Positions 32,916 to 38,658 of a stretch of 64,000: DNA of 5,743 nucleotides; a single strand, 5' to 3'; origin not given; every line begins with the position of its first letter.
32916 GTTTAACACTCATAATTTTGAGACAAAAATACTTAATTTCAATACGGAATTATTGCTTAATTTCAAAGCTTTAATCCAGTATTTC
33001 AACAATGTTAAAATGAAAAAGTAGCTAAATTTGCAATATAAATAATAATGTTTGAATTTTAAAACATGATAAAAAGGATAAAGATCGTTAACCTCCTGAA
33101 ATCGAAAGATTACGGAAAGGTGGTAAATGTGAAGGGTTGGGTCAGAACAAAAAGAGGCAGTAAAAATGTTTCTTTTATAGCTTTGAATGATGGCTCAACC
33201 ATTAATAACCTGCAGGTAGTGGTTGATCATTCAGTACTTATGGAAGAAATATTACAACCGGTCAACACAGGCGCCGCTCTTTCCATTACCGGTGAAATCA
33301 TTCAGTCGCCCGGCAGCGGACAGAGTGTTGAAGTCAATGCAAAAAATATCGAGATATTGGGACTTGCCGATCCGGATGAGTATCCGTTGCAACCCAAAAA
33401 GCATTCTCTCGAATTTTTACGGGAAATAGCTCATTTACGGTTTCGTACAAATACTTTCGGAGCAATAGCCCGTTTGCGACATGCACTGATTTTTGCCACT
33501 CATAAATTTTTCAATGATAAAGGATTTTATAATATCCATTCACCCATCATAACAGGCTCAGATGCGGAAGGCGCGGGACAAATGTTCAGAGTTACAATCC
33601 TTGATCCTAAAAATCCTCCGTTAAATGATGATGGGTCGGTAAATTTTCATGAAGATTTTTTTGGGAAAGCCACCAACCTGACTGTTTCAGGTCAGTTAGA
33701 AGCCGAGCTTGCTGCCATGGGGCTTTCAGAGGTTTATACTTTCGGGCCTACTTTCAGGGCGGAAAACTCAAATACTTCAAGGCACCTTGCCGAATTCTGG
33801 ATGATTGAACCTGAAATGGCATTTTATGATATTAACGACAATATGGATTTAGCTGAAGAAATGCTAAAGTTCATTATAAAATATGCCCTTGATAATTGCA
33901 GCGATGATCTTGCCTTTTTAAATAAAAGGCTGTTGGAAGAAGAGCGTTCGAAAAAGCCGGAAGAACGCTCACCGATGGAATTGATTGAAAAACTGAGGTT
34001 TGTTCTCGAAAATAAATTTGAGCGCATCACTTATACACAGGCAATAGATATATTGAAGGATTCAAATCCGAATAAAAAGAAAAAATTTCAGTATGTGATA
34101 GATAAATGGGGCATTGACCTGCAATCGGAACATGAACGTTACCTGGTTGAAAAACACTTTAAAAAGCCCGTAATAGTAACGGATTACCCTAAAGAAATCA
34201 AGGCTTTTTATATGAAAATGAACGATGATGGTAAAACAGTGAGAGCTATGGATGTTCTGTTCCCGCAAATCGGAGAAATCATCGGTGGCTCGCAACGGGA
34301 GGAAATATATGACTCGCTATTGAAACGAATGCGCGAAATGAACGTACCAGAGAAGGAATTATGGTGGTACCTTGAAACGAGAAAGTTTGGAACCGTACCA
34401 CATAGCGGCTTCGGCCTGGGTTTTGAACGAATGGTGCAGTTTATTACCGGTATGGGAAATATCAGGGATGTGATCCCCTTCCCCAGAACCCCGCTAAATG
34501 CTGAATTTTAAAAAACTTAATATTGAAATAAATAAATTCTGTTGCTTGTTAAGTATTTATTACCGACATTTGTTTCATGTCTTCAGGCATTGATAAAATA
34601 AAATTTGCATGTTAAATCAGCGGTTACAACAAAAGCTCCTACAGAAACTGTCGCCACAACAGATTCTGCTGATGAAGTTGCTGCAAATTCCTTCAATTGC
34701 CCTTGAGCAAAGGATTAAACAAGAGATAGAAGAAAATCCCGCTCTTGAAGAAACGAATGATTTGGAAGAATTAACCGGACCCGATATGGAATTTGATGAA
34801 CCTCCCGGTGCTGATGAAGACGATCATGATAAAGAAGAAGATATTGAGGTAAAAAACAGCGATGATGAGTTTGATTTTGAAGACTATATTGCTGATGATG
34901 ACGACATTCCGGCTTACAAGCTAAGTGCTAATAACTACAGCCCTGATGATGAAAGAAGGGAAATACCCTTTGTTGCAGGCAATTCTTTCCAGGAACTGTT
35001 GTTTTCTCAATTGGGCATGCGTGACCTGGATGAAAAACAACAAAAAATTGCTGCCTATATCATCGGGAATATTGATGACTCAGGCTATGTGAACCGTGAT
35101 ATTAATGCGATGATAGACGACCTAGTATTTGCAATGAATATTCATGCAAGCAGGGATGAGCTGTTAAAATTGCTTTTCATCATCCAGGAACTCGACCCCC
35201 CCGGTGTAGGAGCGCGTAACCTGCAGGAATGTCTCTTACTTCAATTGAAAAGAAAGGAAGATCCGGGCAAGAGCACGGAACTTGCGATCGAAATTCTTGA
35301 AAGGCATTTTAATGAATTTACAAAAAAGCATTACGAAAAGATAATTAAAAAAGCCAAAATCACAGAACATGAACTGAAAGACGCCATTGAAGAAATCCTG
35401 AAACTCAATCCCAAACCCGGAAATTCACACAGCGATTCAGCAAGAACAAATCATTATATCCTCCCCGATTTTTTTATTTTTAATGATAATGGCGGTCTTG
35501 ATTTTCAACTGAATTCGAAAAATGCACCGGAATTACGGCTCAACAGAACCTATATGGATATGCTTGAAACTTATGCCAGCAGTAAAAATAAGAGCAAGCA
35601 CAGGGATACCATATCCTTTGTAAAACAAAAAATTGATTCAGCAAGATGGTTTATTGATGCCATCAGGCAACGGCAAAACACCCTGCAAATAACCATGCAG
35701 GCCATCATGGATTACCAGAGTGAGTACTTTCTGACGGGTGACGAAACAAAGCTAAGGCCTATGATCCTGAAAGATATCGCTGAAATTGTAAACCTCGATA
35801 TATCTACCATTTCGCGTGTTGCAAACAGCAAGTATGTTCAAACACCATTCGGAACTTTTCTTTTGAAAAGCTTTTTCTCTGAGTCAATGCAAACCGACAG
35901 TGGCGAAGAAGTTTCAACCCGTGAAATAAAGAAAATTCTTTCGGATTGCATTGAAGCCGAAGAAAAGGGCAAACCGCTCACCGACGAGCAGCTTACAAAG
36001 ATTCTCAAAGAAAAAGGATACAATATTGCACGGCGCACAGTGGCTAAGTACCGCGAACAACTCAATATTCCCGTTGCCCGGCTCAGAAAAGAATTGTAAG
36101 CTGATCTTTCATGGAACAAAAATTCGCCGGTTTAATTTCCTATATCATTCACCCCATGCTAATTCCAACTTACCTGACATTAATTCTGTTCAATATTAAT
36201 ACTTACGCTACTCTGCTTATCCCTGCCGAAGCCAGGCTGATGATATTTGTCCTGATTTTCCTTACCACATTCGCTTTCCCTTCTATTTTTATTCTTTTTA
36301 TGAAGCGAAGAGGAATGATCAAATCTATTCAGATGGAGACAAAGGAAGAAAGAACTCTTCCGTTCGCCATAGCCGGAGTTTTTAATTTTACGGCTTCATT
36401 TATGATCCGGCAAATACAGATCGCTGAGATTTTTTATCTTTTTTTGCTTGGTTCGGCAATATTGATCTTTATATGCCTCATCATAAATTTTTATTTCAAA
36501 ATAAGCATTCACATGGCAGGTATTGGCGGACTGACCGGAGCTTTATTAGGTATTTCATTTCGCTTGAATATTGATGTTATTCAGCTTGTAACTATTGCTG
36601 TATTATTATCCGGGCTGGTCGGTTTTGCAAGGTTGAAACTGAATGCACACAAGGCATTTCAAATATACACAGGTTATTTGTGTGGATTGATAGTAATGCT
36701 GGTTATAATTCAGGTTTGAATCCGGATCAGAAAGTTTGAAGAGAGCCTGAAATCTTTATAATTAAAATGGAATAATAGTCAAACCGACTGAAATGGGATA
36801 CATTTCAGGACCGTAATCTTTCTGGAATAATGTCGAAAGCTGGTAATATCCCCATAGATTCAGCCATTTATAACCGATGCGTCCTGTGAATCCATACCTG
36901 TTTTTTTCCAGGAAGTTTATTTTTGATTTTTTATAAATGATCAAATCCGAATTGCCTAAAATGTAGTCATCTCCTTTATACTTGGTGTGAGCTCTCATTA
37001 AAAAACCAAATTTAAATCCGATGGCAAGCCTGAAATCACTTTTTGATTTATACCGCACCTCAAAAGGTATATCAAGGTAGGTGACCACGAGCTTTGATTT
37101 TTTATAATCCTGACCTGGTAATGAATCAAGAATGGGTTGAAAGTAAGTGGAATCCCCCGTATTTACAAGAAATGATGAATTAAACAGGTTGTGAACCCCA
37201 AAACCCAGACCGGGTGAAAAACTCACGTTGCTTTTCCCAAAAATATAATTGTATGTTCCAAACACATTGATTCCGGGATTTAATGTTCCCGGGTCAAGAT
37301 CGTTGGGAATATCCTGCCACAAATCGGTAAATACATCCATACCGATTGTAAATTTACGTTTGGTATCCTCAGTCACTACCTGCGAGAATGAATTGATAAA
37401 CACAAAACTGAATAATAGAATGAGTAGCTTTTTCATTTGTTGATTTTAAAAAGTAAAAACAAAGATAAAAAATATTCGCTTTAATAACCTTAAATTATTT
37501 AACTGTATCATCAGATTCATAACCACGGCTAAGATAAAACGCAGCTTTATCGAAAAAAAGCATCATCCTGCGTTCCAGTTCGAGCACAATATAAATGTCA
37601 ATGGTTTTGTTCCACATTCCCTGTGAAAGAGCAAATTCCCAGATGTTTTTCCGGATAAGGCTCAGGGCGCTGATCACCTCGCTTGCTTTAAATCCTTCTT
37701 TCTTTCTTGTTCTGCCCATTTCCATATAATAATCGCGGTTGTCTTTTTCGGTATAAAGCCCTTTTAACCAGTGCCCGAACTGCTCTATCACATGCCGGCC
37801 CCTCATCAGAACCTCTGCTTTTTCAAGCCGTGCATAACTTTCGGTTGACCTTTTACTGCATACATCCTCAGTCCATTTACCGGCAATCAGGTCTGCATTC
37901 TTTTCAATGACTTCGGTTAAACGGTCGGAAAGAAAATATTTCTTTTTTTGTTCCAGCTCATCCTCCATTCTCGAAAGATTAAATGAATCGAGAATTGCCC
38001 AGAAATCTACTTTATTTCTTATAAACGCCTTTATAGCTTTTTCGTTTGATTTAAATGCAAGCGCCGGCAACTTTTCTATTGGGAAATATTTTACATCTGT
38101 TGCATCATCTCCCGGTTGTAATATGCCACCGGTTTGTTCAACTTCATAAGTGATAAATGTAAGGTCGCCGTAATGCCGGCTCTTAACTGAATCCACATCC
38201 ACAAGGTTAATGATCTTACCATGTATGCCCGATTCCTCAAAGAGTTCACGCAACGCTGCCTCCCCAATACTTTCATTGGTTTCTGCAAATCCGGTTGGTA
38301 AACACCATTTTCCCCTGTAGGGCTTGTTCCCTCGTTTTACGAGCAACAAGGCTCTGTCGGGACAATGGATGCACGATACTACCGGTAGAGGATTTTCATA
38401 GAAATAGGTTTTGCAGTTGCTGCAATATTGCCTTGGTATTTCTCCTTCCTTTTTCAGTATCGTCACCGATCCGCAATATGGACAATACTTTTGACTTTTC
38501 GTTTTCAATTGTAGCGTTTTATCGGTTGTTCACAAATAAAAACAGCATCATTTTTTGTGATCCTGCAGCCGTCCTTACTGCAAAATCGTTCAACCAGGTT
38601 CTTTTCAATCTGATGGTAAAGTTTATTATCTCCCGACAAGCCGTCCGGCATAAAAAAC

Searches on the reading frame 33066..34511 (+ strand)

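Call 24: search_protein_families(library=pfam, proteins=[window:33066-34511:+], max_evalue=0.001)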
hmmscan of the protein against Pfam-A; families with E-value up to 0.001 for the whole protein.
window:33066-34511:+ (481 aa): 2 families
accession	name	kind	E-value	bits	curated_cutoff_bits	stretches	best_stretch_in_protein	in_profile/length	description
PF00152.25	tRNA-synt_2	-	8.3e-66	222.6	25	1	120-475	7-307/308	tRNA synthetases class II (D, K and N)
PF01336.31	tRNA_anti-codon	-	1.7e-11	44.3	27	1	20-98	1-75/75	OB-fold nucleic acid binding domain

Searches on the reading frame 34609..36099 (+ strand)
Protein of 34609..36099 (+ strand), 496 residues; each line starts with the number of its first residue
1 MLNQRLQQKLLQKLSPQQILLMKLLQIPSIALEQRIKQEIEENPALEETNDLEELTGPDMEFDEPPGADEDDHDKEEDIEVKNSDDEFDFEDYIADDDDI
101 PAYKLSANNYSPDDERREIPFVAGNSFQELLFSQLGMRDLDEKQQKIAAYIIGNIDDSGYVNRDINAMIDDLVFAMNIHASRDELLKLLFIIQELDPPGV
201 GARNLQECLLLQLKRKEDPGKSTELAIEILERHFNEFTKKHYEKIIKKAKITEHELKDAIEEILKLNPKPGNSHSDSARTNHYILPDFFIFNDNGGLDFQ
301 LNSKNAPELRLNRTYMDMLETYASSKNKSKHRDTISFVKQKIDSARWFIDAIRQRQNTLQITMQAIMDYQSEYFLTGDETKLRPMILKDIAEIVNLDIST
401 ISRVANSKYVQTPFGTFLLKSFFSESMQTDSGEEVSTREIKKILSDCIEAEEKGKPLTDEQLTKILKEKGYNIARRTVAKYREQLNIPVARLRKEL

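Call 24: search_protein_families(library=pfam, proteins=[window:34609-36099:+], max_evalue=0.001)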
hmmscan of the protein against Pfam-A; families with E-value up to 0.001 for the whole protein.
window:34609-36099:+ (496 aa): 3 families
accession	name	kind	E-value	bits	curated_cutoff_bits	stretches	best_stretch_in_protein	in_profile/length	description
PF04963.19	Sigma54_CBD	-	5e-57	193.1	22.9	1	124-315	9-185/185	Sigma-54 factor, core binding domain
PF04552.19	Sigma54_DBD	-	9.5e-52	175.4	22.8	1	337-494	3-159/160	Sigma-54, DNA binding domain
PF00309.25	Sigma54_AID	-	9.1e-12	45.1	23.8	1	3-48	1-46/46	Sigma-54 factor, Activator interacting domain (AID)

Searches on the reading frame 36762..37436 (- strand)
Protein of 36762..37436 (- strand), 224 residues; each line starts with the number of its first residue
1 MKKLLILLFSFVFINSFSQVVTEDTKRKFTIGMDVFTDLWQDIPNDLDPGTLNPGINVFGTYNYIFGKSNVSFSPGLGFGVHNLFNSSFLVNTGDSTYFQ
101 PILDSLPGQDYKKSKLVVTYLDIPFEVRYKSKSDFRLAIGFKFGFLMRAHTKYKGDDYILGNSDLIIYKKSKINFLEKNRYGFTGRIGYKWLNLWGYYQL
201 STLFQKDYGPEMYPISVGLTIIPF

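Call 24: search_protein_families(library=pfam, proteins=[window:36762-37436:-], max_evalue=0.001)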
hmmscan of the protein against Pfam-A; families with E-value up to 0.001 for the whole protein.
window:36762-37436:- (224 aa): 1 family
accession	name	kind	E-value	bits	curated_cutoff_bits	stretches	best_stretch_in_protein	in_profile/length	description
PF13568.12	OMP_b-brl_2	-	9.7e-10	39.2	27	1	54-201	38-171/175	Outer membrane protein beta-barrel domain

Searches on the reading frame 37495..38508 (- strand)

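Call 24: search_protein_families(library=pfam, proteins=[window:37495-38508:-], max_evalue=0.001)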
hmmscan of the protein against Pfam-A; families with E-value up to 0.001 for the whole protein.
window:37495-38508:- (337 aa): 2 families
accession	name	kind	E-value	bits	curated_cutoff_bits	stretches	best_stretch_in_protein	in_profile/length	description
PF00293.34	NUDIX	-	3.7e-18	66.3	21.1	1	42-159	4-131/134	NUDIX domain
PF14361.12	RsbRD_N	-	2.9e-07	31.6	24.3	1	197-288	1-98/104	RsbT co-antagonist protein rsbRD N-terminal domain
